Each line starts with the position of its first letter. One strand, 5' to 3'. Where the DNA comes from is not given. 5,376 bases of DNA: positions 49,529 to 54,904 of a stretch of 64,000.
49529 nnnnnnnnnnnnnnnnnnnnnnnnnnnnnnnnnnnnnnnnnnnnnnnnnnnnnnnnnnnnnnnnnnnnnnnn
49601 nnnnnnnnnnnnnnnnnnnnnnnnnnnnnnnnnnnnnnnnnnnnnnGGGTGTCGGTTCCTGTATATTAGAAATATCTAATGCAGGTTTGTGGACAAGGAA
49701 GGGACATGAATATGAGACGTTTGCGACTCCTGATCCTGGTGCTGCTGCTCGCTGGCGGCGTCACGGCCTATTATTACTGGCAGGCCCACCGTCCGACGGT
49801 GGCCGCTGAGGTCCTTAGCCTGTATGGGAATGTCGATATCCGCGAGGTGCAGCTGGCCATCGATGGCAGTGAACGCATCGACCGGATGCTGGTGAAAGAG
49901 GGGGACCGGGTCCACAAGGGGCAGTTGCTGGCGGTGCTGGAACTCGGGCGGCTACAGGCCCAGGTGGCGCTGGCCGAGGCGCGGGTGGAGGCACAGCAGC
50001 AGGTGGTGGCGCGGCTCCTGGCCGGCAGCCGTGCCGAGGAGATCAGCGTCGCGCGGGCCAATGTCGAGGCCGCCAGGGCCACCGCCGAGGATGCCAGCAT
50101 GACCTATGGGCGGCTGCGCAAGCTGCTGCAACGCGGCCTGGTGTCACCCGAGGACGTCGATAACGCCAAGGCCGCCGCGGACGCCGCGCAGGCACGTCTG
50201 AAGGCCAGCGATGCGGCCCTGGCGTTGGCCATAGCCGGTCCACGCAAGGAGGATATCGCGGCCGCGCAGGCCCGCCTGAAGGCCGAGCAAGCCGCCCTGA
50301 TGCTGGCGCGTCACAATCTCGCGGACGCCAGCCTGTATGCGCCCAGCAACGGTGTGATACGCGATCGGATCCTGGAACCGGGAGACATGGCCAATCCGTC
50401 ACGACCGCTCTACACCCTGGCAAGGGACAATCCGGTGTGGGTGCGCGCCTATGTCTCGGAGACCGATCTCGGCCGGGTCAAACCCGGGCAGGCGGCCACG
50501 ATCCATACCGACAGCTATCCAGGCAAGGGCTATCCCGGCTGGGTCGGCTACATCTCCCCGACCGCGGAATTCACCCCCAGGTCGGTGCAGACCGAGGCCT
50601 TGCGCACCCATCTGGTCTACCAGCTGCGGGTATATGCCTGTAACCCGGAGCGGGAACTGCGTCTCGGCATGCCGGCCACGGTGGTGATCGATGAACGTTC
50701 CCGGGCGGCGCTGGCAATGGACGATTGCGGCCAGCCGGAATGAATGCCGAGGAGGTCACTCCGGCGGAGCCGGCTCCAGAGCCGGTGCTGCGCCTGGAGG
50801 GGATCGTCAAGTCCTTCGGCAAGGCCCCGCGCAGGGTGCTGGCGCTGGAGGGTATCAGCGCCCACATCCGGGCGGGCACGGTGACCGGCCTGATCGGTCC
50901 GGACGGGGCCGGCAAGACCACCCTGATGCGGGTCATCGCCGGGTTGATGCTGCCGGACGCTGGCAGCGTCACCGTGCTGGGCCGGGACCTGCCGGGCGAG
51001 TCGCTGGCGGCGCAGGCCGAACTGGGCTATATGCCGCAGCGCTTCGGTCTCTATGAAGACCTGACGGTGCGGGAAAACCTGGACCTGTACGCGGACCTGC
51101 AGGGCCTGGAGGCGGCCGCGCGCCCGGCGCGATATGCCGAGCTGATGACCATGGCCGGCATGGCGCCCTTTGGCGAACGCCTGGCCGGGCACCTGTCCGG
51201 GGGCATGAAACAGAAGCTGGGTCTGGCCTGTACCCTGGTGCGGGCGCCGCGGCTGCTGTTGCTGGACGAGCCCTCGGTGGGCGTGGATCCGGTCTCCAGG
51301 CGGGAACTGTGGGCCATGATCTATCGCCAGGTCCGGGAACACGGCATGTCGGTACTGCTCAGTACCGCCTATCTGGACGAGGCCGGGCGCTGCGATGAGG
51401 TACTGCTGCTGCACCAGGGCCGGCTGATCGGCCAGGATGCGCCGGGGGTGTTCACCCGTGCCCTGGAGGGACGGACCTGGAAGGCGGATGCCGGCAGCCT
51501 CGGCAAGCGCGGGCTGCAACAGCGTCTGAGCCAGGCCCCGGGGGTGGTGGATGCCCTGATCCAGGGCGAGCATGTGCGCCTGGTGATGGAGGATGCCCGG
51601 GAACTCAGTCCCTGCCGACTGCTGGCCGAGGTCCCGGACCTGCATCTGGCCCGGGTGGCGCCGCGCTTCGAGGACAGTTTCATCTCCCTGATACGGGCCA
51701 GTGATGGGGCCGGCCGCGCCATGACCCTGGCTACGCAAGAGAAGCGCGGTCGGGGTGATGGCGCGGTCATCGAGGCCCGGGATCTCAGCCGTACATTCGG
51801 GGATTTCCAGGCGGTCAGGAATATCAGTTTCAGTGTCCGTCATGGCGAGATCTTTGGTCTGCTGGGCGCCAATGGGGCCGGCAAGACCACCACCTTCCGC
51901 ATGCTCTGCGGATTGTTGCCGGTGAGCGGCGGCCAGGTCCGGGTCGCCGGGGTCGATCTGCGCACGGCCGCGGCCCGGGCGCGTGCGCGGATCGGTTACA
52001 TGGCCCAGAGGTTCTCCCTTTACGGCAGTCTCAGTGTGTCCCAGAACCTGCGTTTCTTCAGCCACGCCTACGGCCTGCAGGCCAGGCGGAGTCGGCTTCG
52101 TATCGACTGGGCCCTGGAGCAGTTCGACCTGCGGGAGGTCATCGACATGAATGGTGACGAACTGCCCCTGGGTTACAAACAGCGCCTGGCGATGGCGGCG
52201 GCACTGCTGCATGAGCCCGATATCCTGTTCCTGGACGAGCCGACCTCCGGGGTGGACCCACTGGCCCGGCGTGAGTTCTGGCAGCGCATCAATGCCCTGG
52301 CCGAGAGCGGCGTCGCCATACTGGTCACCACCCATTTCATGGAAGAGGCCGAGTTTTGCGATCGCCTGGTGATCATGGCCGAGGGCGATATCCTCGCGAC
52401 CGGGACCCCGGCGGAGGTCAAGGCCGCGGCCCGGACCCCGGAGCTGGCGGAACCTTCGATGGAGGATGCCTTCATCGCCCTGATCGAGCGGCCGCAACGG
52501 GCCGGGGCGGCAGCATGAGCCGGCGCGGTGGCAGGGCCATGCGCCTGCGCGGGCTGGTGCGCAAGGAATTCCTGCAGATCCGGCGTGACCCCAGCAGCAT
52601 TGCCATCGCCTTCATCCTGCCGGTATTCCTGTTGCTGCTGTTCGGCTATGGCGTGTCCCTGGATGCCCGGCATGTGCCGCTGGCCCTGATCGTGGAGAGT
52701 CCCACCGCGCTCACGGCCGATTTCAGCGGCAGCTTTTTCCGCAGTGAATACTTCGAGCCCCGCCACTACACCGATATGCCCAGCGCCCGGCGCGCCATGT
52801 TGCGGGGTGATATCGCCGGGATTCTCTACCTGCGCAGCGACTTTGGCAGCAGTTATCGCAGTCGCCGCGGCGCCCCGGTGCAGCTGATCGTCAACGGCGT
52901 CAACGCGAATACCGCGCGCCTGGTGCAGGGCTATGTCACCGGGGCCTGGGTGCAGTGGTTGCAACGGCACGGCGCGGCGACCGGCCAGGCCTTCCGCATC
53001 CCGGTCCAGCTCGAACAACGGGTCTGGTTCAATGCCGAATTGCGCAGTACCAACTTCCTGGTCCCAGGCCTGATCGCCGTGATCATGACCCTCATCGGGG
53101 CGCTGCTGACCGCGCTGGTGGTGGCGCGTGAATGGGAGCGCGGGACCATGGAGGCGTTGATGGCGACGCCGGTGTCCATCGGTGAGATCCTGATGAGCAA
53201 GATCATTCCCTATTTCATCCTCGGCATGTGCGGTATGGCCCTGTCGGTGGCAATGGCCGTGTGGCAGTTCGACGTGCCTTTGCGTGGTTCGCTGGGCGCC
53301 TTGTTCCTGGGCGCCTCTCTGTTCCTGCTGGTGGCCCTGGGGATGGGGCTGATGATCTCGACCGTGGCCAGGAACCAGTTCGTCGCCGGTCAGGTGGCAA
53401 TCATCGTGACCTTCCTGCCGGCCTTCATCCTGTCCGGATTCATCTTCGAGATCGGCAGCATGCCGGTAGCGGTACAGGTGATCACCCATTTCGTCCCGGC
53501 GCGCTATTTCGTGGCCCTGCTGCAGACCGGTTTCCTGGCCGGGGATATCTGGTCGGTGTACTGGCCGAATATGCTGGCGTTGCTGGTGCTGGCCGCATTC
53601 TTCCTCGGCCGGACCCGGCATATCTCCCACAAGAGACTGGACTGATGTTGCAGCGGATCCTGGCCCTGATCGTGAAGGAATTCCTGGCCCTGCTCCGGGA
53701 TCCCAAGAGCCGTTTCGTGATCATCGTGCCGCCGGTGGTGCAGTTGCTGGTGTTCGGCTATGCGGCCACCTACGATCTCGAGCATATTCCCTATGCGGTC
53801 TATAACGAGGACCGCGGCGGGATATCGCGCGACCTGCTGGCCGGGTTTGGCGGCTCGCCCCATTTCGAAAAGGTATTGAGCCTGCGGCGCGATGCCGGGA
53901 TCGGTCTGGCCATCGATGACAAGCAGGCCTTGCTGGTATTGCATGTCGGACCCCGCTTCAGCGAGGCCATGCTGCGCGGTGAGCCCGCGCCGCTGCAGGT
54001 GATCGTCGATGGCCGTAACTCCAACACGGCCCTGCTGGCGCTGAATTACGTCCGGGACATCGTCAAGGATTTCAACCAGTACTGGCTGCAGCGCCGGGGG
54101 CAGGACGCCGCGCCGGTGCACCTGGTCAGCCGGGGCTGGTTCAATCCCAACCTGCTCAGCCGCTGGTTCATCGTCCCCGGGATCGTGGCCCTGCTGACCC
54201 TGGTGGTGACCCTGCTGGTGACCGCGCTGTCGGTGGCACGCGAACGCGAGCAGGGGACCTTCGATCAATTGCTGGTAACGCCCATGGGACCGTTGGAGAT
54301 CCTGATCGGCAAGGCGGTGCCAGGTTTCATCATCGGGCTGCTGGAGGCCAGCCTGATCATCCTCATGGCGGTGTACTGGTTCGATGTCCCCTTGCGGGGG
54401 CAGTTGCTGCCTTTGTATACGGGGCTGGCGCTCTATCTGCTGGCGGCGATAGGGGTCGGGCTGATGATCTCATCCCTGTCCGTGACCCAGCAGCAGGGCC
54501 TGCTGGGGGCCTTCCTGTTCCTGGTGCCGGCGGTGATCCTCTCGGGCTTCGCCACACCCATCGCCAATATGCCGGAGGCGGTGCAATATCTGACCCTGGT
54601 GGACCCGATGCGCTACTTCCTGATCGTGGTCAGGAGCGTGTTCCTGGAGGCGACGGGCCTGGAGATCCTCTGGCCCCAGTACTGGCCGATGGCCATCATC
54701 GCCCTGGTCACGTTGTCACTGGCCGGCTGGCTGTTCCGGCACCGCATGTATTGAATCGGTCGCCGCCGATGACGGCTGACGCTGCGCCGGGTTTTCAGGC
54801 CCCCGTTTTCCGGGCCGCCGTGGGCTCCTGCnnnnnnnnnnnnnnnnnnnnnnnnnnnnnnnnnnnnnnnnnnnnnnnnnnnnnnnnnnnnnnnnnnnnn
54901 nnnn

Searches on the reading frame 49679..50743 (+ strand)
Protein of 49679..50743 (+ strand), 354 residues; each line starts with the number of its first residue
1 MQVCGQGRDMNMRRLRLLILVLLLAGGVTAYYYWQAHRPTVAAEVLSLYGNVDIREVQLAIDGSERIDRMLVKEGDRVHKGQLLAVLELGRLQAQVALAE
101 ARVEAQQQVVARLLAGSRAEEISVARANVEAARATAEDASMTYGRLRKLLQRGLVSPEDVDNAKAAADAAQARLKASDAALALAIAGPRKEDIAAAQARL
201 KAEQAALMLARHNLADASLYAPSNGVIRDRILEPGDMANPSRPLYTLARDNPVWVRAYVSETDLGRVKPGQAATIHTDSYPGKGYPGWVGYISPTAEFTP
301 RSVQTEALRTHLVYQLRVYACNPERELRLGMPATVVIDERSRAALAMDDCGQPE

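Call 27: search_protein_families(library=pfam, proteins=[window:49679-50743:+], max_evalue=0.00001)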
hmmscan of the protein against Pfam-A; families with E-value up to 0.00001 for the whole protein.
window:49679-50743:+ (354 aa): 2 families
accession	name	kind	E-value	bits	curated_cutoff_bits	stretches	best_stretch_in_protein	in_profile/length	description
PF16576.10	HlyD_D23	-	8.5e-23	81.2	30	1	54-331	14-212/214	Barrel-sandwich domain of CusB or HlyD membrane-fusion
PF13437.12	HlyD_3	-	5.4e-19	69.3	22.2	1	219-304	2-88/106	HlyD family secretion protein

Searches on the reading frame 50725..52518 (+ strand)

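Call 27: search_protein_families(library=pfam, proteins=[window:50725-52518:+], max_evalue=0.00001)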
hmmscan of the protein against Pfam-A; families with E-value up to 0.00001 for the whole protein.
window:50725-52518:+ (597 aa): 3 families
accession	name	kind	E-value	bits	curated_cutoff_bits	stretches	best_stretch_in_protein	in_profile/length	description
PF00005.33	ABC_tran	-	8.2e-61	205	25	2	41-184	1-136/137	ABC transporter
PF13304.12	AAA_21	-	7.3e-22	79.2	27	1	482-537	240-298/304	AAA domain, putative AbiEii toxin, Type IV TA system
PF13604.12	AAA_30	-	1e-06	29.1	27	0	52-85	19-52/191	AAA domain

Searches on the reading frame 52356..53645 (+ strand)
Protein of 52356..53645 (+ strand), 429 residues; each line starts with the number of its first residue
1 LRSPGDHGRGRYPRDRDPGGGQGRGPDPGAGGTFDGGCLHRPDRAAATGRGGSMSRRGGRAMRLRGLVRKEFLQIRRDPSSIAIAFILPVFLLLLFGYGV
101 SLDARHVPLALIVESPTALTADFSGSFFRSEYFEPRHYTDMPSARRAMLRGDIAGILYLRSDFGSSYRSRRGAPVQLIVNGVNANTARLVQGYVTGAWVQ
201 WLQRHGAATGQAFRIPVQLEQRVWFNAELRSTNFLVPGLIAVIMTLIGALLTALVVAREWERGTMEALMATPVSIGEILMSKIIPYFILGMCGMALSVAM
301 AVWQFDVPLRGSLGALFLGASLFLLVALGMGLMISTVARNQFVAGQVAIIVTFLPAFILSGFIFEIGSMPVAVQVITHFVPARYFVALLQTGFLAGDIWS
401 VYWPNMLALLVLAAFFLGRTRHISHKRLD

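Call 49: search_protein_families(library=pfam, proteins=[window:52356-53645:+], max_evalue=0.00001)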
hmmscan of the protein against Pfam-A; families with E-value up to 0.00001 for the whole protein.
window:52356-53645:+ (429 aa): 3 families
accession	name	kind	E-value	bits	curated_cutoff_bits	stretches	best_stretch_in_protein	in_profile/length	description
PF12698.13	ABC2_membrane_3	-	2.9e-43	148.8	31.6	1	82-417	8-342/347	ABC-2 family transporter protein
PF01061.29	ABC2_membrane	-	3.7e-27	95.7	26.9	1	224-393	39-210/211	ABC-2 type transporter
PF12679.13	ABC2_membrane_2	-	8.2e-17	61.8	27.2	1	67-413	3-267/283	ABC-2 family transporter protein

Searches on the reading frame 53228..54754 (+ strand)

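Call 27: search_protein_families(library=pfam, proteins=[window:53228-54754:+], max_evalue=0.00001)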
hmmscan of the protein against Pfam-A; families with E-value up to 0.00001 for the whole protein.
window:53228-54754:+ (508 aa): 3 families
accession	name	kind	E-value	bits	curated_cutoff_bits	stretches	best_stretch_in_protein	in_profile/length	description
PF12698.13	ABC2_membrane_3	-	1.3e-37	130.1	31.6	1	165-500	7-346/347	ABC-2 family transporter protein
PF01061.29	ABC2_membrane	-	1.2e-28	100.5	26.9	1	312-472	51-210/211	ABC-2 type transporter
PF12679.13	ABC2_membrane_2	-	2.6e-10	40.5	27.2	1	276-475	63-246/283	ABC-2 family transporter protein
